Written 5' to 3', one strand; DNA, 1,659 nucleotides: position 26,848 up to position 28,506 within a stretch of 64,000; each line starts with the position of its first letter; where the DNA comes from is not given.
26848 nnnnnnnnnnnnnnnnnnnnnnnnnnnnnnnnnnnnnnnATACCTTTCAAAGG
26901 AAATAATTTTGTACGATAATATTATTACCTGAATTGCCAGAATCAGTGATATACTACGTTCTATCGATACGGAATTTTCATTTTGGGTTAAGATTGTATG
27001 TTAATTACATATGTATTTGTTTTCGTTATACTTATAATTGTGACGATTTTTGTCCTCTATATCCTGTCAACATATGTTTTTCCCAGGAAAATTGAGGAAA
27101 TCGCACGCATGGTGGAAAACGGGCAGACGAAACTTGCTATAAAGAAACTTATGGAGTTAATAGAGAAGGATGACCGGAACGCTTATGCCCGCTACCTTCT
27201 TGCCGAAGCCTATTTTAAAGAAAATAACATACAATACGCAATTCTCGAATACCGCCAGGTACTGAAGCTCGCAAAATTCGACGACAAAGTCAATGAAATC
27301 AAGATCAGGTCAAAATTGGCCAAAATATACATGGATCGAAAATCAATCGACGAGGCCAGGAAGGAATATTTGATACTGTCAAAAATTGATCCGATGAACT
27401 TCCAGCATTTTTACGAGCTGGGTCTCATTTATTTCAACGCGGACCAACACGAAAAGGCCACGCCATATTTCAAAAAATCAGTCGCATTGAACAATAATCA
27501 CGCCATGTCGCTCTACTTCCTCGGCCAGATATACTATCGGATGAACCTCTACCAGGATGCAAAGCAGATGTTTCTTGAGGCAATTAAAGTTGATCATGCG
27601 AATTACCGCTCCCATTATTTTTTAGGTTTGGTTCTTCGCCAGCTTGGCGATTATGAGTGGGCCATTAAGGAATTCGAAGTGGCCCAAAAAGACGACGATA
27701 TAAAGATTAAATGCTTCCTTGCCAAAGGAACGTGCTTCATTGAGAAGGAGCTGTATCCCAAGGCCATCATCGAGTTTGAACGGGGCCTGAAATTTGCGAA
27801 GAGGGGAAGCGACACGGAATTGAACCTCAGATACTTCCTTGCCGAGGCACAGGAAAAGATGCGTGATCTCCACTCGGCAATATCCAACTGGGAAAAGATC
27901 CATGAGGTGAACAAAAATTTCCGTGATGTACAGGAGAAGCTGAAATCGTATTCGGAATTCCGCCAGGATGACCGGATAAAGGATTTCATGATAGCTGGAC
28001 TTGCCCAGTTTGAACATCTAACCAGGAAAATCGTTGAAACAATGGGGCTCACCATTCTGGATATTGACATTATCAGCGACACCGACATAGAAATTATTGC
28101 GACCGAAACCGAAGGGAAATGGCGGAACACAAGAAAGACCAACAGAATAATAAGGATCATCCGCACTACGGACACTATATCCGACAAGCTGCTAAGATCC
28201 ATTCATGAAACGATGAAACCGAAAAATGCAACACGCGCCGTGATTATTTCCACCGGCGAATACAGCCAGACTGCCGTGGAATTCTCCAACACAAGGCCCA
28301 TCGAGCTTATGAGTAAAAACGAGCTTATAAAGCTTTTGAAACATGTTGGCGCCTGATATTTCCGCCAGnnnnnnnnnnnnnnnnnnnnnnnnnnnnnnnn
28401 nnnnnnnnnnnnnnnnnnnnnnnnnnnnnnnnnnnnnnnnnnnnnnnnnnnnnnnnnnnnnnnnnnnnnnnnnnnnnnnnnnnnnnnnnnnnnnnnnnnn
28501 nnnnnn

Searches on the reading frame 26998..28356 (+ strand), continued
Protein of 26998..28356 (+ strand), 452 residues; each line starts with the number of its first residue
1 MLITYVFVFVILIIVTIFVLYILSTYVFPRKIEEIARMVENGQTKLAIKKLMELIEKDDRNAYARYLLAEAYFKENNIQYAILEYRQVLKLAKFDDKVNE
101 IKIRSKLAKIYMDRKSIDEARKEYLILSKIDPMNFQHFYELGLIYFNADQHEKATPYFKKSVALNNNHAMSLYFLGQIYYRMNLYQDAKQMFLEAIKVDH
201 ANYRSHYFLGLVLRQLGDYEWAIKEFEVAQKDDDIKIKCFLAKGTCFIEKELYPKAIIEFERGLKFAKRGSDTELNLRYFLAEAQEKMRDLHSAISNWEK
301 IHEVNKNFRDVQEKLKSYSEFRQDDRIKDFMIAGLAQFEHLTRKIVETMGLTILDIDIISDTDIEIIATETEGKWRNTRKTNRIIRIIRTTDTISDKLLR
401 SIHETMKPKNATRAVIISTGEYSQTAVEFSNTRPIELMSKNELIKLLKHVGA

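Call 18: find_related_loci(query=A2, collection=genome_contigs, flank=10000)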
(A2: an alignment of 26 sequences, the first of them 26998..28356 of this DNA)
Query A2 (452 aa) in genome_contigs; peptide patterns used: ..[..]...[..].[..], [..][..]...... (x = any residue, [..] = any of these).
187 stretches matched a pattern; 125 encode a relative of the query (tblastn E <= 1e-3); the best 80 are kept; 80 distinct loci.
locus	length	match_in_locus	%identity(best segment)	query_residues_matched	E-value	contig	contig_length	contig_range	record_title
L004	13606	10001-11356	85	1-452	0e+0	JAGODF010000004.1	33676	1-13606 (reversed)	MAG: Spirochaetes bacterium isolate Go_SlDig_bin_460 Go_SlDig_3422_length_33676_cov_4.360965, whole genome shotgun seque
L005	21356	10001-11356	83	1-452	0e+0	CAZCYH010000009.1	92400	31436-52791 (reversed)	MAG TPA_asm: uncultured Leptospira sp. isolate binchicken_co135_192 genome assembly, contig: NODE_544_length_92400_cov_6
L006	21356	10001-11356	80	1-452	0e+0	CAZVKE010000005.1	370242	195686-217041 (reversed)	MAG TPA_asm: uncultured Leptospiraceae bacterium isolate SRP216815_co1_157 genome assembly, contig: NODE_24_length_37024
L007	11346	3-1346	82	5-452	0e+0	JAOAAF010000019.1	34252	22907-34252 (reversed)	MAG: Spirochaetes bacterium isolate SKW14 NODE_17_2_edited, whole genome shotgun sequence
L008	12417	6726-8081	81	1-452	0e+0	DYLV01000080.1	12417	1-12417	MAG TPA_asm: Leptospira biflexa isolate SulCav_AS07-7_2_45_10 SulCav_AS07_7_4994_length_12417_cov_5_965135, whole genome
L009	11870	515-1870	76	1-452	0e+0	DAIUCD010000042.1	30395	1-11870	MAG TPA_asm: Spirochaetota bacterium isolate CTOTU7684 NODE_2595_length_30395_cov_11.194397, whole genome shotgun sequen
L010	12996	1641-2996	78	1-452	0e+0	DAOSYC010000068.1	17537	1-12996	MAG TPA_asm: Spirochaetota bacterium isolate AMR_MDS_2095 NODE_2052_length_17537_cov_7.961217, whole genome shotgun sequ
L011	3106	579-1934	72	1-452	0e+0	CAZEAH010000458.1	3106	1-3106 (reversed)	MAG TPA_asm: uncultured Leptospirales bacterium isolate binchicken_co58_57 genome assembly, contig: NODE_25531_length_31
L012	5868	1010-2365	71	1-452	0e+0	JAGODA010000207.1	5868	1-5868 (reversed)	MAG: Spirochaetes bacterium isolate Go_SlDig_bin_136 Go_SlDig_45025_length_5868_cov_4.313012, whole genome shotgun seque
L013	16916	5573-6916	71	1-448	0e+0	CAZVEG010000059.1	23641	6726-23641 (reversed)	MAG TPA_asm: uncultured Leptospirales bacterium isolate binchicken_co269_219 genome assembly, contig: NODE_1900_length_2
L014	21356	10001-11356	72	1-452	0e+0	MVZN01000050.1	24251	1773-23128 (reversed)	MAG: Spirochaetes bacterium ADurb.BinA120 BWY96_contig000050, whole genome shotgun sequence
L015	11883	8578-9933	77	1-452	0e+0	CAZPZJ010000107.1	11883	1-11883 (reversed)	MAG TPA_asm: uncultured Leptospiraceae bacterium isolate binchicken_co190_123 genome assembly, contig: NODE_8773_length_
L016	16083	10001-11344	71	1-448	0e+0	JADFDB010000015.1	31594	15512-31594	MAG: Spirochaetes bacterium isolate QR_Bin.4 NODE_15_length_31594_cov_16.7836, whole genome shotgun sequence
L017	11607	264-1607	71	1-448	0e+0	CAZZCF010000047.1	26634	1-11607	MAG TPA_asm: uncultured Leptospirales bacterium isolate binchicken_co334_180 genome assembly, contig: NODE_2969_length_2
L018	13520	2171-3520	70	1-450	0e+0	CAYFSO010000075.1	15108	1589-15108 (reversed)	MAG TPA_asm: uncultured Leptospiraceae bacterium isolate ERP107533_co1_200 genome assembly, contig: NODE_3384_length_151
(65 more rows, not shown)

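Call 41: search_protein_families(library=padloc, proteins=[window:26998-28356:+], max_evalue=0.01)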
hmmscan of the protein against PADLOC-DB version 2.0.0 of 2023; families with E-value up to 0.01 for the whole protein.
window:26998-28356:+ (452 aa): 4 families
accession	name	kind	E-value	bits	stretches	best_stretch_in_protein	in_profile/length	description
PDLC04796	PDC-S02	-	8e-07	26.3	1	303-447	213-357/390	-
PDLC04481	PDC-M16B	-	6.5e-05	19.8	1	39-120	191-269/471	-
PDLC04815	PDC-S02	-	0.001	16.5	1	316-445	186-316/346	-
PDLC03663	mREase_IV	-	0.0017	15.1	0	336-448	415-524/544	Type IV methyl-directed restriction enzyme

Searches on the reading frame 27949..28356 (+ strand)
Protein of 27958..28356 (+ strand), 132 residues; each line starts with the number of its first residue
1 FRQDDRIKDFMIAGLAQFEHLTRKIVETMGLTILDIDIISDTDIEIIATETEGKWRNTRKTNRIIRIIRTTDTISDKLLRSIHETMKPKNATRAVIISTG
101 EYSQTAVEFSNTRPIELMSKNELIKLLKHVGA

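Call 7: search_solved_structures(query=window:27958-28356:+, max_evalue=10, show_alignments=5)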
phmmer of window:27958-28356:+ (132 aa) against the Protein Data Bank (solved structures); distinct sequences matched with E-value up to 10: 1.
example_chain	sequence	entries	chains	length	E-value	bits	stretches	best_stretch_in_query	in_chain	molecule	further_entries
3rmh_A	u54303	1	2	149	0.14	15.8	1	5-47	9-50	Yeast Cdc13 OB4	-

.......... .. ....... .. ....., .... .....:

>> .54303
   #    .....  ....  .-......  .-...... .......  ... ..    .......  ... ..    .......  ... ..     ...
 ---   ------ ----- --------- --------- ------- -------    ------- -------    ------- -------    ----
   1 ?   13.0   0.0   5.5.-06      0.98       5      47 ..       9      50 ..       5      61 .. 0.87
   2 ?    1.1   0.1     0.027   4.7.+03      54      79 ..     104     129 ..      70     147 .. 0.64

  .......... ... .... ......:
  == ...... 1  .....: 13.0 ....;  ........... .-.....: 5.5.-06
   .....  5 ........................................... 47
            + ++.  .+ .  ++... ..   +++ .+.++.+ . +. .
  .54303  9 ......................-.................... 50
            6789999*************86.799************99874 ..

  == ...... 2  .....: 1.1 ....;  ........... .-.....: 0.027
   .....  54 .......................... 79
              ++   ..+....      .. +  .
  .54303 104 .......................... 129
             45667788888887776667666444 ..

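Call 25: search_solved_structures(query=A4, max_evalue=10, show_alignments=4)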
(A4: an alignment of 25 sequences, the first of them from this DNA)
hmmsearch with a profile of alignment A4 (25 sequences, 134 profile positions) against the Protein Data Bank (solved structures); distinct sequences matched with E-value up to 10: 7.
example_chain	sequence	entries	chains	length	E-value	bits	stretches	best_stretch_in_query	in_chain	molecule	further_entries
3rmh_A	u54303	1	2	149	0.018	18.4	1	3-51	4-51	Yeast Cdc13 OB4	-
5but_A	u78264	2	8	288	0.16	15.4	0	11-69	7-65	Ktr system potassium uptake protein A,Ktr system potassium uptake protein A | Ktr system potassium uptake protein A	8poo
6m2a_A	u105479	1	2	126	0.77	13.2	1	79-126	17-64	Sirohydrochlorin cobaltochelatase,Sirohydrochlorin cobaltochelatase,Sirohydrochlorin cobal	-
8i56_A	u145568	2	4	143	0.99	12.8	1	78-125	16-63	Sirohydrochlorin cobaltochelatase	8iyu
6m25_A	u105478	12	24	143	1.1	12.6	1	79-125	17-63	Sirohydrochlorin cobaltochelatase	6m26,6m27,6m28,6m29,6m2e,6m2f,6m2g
9hny_F5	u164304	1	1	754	1.3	12.4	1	60-105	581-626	Kinteoplast poly(A) polymerase complex 1 subunit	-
6sga_F5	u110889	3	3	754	2.4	11.5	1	60-105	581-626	mt-SAF5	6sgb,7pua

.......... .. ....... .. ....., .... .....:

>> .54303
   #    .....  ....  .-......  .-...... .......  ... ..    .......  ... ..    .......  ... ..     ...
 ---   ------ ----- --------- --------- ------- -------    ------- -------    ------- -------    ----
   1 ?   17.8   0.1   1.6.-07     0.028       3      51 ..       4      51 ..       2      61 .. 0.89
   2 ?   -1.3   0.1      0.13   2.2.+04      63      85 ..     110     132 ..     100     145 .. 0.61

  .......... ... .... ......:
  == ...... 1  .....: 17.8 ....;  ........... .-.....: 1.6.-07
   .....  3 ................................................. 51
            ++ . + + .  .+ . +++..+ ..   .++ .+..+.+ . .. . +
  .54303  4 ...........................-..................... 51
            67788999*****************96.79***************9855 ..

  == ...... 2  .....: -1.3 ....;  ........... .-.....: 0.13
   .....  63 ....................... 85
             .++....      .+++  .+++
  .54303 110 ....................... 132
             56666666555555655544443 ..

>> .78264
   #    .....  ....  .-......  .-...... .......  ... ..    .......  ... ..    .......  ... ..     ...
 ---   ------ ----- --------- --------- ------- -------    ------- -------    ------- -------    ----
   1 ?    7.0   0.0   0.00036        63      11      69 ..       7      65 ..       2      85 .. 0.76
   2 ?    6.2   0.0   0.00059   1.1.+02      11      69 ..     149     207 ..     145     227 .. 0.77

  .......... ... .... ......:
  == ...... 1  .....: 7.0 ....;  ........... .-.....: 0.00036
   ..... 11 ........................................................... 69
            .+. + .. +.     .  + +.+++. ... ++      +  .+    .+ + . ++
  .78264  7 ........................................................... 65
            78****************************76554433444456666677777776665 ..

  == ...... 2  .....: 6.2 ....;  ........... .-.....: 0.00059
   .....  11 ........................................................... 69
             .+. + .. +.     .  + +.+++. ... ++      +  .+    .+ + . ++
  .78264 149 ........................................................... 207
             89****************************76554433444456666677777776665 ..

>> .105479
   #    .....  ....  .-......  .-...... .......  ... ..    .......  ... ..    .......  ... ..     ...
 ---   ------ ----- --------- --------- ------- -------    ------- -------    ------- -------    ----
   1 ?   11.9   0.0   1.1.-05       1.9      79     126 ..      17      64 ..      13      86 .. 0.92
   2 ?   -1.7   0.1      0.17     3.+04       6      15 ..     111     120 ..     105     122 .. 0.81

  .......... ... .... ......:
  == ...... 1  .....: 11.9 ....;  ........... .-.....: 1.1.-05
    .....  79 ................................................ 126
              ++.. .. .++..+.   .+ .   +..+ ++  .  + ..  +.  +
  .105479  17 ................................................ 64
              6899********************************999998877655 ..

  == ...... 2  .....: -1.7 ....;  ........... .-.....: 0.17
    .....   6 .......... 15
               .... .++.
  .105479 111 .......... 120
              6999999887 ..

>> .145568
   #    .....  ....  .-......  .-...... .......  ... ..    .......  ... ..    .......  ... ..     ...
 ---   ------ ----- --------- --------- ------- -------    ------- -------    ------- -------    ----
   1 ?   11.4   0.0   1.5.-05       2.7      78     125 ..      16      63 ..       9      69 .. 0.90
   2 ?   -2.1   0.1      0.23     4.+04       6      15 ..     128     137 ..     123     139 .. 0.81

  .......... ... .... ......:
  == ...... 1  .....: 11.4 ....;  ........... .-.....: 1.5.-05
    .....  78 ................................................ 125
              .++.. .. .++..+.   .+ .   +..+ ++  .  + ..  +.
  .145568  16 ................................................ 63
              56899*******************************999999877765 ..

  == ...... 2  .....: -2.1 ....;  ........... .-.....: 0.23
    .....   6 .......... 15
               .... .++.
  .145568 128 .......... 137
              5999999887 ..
